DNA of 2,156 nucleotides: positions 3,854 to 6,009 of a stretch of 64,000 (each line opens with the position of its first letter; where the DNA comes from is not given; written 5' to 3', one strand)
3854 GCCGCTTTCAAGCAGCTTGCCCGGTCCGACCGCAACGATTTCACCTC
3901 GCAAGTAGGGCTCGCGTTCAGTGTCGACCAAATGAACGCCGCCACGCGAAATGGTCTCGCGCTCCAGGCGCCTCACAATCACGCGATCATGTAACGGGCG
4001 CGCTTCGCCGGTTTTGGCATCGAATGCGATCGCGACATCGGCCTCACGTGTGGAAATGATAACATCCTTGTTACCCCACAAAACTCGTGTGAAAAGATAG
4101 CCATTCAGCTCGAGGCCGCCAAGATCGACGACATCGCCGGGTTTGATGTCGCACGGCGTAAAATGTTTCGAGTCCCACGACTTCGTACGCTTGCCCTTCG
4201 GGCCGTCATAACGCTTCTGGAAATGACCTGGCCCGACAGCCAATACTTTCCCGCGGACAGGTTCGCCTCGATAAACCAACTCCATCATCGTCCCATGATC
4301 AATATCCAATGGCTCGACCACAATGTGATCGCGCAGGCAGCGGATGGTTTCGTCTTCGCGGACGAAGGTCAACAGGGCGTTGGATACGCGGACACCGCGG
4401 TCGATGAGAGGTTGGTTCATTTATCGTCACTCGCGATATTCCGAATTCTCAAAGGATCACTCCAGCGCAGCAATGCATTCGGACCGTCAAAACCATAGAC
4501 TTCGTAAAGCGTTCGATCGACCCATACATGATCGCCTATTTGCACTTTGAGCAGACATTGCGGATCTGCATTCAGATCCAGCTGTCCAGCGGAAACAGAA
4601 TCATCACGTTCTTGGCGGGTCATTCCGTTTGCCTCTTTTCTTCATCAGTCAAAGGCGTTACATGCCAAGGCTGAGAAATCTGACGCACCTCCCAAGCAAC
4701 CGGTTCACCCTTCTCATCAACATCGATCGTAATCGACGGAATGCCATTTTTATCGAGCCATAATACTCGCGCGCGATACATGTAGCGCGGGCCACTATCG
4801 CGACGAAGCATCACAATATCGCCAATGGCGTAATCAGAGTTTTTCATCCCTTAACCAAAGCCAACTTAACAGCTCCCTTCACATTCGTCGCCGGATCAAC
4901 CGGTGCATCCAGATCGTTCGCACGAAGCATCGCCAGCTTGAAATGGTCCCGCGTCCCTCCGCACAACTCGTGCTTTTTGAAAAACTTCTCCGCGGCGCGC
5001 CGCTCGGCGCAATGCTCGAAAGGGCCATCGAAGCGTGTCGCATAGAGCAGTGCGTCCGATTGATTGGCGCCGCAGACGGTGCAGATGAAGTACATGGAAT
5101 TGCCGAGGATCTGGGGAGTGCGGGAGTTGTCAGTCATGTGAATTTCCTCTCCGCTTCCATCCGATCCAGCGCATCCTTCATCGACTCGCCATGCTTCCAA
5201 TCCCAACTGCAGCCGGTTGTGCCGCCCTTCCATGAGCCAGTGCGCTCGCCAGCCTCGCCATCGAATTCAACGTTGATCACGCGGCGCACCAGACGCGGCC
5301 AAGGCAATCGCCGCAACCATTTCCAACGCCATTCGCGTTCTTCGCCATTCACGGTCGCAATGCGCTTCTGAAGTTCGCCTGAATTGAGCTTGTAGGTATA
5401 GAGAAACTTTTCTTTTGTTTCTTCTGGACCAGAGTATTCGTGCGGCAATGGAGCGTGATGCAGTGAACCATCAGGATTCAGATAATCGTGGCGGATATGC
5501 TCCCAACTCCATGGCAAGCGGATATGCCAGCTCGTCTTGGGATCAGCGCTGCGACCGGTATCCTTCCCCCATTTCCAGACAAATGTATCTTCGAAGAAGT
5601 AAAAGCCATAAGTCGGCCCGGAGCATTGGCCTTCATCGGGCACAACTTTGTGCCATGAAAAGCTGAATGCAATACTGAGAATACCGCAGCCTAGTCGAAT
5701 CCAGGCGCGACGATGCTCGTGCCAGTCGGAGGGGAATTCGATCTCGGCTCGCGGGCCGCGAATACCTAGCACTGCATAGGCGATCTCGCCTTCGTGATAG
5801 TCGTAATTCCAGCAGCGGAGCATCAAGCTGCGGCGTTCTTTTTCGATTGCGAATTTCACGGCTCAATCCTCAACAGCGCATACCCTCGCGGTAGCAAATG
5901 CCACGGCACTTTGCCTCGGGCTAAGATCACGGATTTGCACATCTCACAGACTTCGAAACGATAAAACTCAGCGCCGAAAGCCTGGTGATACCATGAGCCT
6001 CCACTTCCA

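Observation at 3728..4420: Tandem GroES (Cpn20-like) co-chaperonin in a coupled small-gene operon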

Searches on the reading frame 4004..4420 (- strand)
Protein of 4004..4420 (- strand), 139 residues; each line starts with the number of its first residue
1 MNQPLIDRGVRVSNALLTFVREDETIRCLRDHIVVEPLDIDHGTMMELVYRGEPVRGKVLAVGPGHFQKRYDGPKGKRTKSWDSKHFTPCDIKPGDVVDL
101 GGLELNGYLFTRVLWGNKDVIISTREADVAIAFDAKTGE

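Call 9: search_dna_similar(query=window:4004-4420:-, collection=phages, mode=protein, max_rows=30)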
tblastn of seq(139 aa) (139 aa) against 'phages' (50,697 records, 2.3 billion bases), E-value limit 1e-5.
No match.

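Call 43: predict_structure(alignment_id=A5)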
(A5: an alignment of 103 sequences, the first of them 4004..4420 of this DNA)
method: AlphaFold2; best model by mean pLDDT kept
length: 139 residues; sequences in the alignment: 103
mean_pLDDT: 78.7   pTM: 0.69
mean pLDDT of the five models: 78.7, 78.3, 77.2, 75.1, 72.7
residues with pLDDT >= 90: 59; 70-90: 38; 50-70: 33; < 50: 9
segments of 3 or more residues with pLDDT < 50: 137-139
pLDDT, mean of each block of 10 residues (from residue 1): 51 79 93 86 52 75 93 91 92 88 61 91 85 62
secondary structure, 60 per line:
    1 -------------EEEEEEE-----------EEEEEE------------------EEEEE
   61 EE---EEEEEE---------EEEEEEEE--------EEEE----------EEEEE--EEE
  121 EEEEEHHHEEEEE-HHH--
elements in order: E14-20 E32-37 E56-62 E66-71 E81-88 E97-100 E111-115 E118-125 E129-133

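Call 63: search_solved_structures(query=A5, max_evalue=1, show_alignments=3)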
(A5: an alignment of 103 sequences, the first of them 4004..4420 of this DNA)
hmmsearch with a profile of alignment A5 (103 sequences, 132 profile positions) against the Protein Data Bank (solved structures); distinct sequences matched with E-value up to 1: 14.
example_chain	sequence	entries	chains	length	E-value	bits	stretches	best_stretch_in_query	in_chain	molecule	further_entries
8bm0_W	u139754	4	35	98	4.1e-07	33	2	22-64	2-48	Co-chaperonin GroES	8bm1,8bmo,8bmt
1aon_O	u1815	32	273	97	6.6e-07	32.4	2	23-64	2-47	GROEL/GROES COMPLEX | GROES | groES protein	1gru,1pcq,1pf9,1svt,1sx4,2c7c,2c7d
8bkz_Y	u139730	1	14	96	9.8e-07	31.8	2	23-64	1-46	Co-chaperonin GroES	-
8wuc_a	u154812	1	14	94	1.2e-05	28.3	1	23-64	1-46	Co-chaperonin GroES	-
1lep_A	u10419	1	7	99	7.3e-05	25.7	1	21-67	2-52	CHAPERONIN-10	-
1hx5_A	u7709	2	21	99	9e-05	25.4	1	21-67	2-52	10 KDA CHAPERONIN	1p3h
7ekq_Q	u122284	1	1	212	0.00023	24.1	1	23-73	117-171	Chaperonin 23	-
4v4o_O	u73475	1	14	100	0.0015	21.5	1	21-65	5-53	cpn10(GroES)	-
7ekq_R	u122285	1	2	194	0.0021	21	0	20-65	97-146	Cpn20 co-chaperonin subunit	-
1wnr_A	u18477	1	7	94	0.0029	20.6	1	24-65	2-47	10 kDa chaperonin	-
3nx6_A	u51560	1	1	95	0.005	19.8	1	23-64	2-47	10kDa chaperonin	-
8wuw_a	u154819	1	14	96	0.018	18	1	22-66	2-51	Co-chaperonin GroES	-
8wux_a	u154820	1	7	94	0.039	16.9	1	24-66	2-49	Co-chaperonin GroES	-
9eho_MM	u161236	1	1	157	0.55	13.2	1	46-100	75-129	40S ribosomal protein S11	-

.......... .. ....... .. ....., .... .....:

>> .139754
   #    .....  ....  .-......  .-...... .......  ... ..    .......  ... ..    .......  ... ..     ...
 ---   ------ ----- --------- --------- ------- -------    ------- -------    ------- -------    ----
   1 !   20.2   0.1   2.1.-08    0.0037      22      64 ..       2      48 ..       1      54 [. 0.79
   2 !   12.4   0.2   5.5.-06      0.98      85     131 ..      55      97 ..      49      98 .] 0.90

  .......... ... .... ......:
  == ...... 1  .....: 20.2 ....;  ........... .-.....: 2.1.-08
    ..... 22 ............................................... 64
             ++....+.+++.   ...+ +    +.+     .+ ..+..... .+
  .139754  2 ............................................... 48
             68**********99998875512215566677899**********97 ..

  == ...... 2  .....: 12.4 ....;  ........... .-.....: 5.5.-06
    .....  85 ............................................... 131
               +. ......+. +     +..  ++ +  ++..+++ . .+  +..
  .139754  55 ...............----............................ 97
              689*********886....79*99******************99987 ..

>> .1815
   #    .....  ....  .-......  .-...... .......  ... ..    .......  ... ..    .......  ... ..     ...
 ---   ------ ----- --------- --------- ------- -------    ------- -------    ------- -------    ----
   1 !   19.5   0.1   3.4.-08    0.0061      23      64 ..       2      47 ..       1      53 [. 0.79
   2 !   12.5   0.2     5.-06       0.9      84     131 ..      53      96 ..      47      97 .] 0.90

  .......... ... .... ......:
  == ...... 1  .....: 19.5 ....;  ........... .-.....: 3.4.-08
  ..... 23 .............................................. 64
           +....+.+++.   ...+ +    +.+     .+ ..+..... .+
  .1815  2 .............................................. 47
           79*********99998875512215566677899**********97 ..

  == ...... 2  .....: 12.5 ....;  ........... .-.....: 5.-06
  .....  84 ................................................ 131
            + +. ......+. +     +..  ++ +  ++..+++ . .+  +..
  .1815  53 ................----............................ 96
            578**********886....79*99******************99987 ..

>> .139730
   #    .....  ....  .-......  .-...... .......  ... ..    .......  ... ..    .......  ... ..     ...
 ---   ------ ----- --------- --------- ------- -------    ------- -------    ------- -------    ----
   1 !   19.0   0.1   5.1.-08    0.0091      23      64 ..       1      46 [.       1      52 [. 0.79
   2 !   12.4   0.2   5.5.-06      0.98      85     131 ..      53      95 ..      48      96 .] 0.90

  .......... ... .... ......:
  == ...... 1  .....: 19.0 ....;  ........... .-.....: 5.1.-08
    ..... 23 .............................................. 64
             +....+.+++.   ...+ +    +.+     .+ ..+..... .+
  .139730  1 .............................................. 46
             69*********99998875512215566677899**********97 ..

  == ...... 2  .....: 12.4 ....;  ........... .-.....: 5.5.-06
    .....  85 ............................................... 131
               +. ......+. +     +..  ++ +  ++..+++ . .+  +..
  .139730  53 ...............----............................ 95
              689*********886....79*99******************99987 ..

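Call 70: fold_search(model_id=the predicted structure, library=viral)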
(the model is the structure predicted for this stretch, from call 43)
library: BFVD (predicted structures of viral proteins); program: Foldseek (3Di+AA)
matches with E <= 10: 127; with E <= 0.001: 16
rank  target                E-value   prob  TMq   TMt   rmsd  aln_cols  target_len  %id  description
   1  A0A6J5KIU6            3.2e-13  1.00  0.74  0.77   4.8       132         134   37  GroES chaperonin family [uncultured Caudovirales phage]
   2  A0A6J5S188            6.2e-05  1.00  0.44  0.44  11.0       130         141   20  GroS Co-chaperonin GroES (HSP10) [uncultured Caudovirales phage]
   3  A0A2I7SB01            1.1e-04  1.00  0.51  0.72   5.0       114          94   23  (no name in the UniProt tables at hand)
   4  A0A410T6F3            1.2e-04  1.00  0.48  0.63   7.5       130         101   12  (no name in the UniProt tables at hand)
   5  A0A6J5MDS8            1.3e-04  1.00  0.50  0.67   6.8       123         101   16  GroS Co-chaperonin GroES (HSP10) [uncultured Caudovirales phage]
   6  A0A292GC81            1.3e-04  1.00  0.40  0.55   9.1       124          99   18  (no name in the UniProt tables at hand)
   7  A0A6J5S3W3            2.0e-04  1.00  0.51  0.56   6.7       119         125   20  GroS Co-chaperonin GroES (HSP10) [uncultured Caudovirales phage]
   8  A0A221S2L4            2.2e-04  1.00  0.50  0.54   4.1       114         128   24  Co-chaperonin GroES [uncultured virus]
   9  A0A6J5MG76            3.0e-04  1.00  0.48  0.66   5.9       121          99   17  GroS Co-chaperonin GroES (HSP10) [uncultured Caudovirales phage]
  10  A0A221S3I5            3.8e-04  1.00  0.44  0.67   6.7       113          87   24  Co-chaperonin GroES [uncultured virus]
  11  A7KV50                5.9e-04  1.00  0.48  0.63   7.2       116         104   19  (no name in the UniProt tables at hand)
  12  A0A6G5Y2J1            7.0e-04  1.00  0.45  0.61   7.6       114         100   14  (no name in the UniProt tables at hand)
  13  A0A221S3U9            7.5e-04  1.00  0.42  0.59   8.0       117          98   20  Co-chaperonin GroES (Fragment) [uncultured virus]
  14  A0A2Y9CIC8            8.4e-04  1.00  0.48  0.68   5.1       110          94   22  Co-chaperonin GroES [Hot spring virus BHS2]
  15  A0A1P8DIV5            9.0e-04  1.00  0.47  0.46   6.8       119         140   18  (no name in the UniProt tables at hand)
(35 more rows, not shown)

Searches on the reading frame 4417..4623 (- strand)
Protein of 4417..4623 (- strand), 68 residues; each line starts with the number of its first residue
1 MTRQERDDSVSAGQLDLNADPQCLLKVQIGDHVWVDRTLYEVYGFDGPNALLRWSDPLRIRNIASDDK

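Call 12: search_protein_families(library=pfam, proteins=[window:4417-4623:-], max_evalue=0.01)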
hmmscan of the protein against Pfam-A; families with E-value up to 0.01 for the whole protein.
window:4417-4623:- (68 aa): 0 families

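Call 65: search_protein_families(library=phrogs, proteins=[window:4417-4623:-], max_evalue=0.01)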
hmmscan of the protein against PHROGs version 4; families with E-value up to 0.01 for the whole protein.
window:4417-4623:- (68 aa): 0 families

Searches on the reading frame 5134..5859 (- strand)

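Call 12: search_protein_families(library=pfam, proteins=[window:5134-5859:-], max_evalue=0.01)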
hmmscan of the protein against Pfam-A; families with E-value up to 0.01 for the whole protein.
window:5134-5859:- (241 aa): 1 family
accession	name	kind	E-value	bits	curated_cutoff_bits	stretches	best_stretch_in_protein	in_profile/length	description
PF25187.1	Acb3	-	3.1e-47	161.9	27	1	46-241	41-245/245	CBASS inhibitor Acb3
